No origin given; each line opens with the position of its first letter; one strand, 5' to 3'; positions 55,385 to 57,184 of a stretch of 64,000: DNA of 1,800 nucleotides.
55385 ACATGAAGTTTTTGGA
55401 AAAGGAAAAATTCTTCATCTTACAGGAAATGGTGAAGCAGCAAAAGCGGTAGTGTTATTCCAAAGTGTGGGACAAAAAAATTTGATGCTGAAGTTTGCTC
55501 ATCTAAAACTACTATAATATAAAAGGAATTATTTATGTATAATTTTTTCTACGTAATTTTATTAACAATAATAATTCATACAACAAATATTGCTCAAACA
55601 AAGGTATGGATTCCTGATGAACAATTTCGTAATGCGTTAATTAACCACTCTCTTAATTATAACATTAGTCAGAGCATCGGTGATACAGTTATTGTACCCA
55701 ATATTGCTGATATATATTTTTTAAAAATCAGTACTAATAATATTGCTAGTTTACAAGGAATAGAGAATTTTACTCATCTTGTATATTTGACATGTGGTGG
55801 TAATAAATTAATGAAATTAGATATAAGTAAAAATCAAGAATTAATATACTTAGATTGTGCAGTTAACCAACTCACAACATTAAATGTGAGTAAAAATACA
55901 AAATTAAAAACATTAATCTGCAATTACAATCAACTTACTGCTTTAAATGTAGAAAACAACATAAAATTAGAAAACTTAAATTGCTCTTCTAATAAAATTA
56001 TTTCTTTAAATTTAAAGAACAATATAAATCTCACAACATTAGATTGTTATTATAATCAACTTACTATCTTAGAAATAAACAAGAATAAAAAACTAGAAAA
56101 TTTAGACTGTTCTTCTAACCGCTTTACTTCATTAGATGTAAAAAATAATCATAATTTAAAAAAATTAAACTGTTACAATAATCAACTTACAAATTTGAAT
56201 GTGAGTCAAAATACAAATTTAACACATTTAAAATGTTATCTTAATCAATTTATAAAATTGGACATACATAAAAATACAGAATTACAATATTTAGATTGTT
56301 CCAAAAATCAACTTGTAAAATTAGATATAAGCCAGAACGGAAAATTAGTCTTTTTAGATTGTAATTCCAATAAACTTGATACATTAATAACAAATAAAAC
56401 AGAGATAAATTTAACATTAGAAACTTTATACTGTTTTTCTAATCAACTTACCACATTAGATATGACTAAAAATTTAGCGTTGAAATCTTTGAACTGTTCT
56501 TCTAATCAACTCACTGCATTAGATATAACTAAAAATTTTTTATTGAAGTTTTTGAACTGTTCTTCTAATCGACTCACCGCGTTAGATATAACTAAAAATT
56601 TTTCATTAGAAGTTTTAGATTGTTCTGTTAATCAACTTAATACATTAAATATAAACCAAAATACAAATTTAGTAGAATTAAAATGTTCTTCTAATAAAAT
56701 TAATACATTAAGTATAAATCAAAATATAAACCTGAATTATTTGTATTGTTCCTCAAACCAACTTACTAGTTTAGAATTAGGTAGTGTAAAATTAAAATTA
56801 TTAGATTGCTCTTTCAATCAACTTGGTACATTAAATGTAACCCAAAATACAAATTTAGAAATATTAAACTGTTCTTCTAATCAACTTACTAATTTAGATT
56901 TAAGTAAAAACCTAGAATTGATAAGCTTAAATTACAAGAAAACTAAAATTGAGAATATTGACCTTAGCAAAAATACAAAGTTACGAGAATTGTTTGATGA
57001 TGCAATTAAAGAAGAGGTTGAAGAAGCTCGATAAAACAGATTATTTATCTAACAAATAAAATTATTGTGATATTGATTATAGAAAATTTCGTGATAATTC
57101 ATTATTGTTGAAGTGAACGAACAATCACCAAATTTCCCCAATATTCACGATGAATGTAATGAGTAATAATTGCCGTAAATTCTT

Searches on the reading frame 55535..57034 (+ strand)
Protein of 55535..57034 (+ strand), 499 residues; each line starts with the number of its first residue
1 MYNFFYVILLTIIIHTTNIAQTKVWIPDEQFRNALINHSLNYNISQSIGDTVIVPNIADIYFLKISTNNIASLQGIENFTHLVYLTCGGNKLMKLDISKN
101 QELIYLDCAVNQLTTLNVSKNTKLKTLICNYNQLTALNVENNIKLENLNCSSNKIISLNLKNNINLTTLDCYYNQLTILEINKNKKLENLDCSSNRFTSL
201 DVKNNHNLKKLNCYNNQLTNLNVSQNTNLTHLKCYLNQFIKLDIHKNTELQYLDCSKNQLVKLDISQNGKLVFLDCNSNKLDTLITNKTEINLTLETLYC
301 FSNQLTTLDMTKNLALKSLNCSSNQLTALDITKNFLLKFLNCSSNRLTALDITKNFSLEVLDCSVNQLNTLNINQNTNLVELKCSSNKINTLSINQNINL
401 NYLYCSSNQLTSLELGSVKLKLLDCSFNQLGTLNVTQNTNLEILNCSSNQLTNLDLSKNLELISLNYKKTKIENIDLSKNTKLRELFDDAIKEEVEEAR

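Call 8: search_protein_families(library=pfam, proteins=[window:55535-57034:+], max_evalue=0.01)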
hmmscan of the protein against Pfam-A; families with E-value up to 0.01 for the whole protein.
window:55535-57034:+ (499 aa): 3 families
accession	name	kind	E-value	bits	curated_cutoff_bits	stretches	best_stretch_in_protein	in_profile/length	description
PF12799.13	LRR_4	-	5.2e-30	103.2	27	6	165-201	2-40/44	Leucine Rich repeats (2 copies)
PF11976.14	Rad60-SLD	-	0.0042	17.3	23.8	0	104-145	3-44/72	Ubiquitin-2 like Rad60 SUMO-like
PF25173.1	Beta-prop_WDR3_1st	-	0.0046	17.1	154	0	108-281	6-179/184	WDR3 first beta-propeller domain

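Call 9: search_protein_families(library=ncbifam, proteins=[window:55535-57034:+], max_evalue=0.01)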
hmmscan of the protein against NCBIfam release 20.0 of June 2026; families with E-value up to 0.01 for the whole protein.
window:55535-57034:+ (499 aa): 2 families
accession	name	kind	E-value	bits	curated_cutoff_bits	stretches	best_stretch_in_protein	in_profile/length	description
NF033187.0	internalin_J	exception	4e-75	253.7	1700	2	23-281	63-317/846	class 1 internalin InlJ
NF011897.0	PRK15370.1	equivalog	4.7e-20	71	1113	2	105-287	203-385/755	SPI-1 type III secretion system effector E3 ubiquitin transferase SlrP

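Call 17: list_cluster_members(proteins=[P0001, P0002, window:55535-57034:+])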
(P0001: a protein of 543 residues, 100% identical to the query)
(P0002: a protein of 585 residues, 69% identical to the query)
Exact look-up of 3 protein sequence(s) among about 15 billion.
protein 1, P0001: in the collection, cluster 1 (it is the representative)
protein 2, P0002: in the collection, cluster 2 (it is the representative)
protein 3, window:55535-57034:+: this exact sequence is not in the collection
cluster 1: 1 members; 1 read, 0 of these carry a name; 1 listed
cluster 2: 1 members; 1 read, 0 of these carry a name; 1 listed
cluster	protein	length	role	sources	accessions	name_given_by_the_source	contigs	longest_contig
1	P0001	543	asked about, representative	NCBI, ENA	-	-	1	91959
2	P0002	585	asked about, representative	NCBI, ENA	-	-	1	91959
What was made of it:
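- Tried and rejected: Both LRR proteins are singletons from one contig (call 17).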
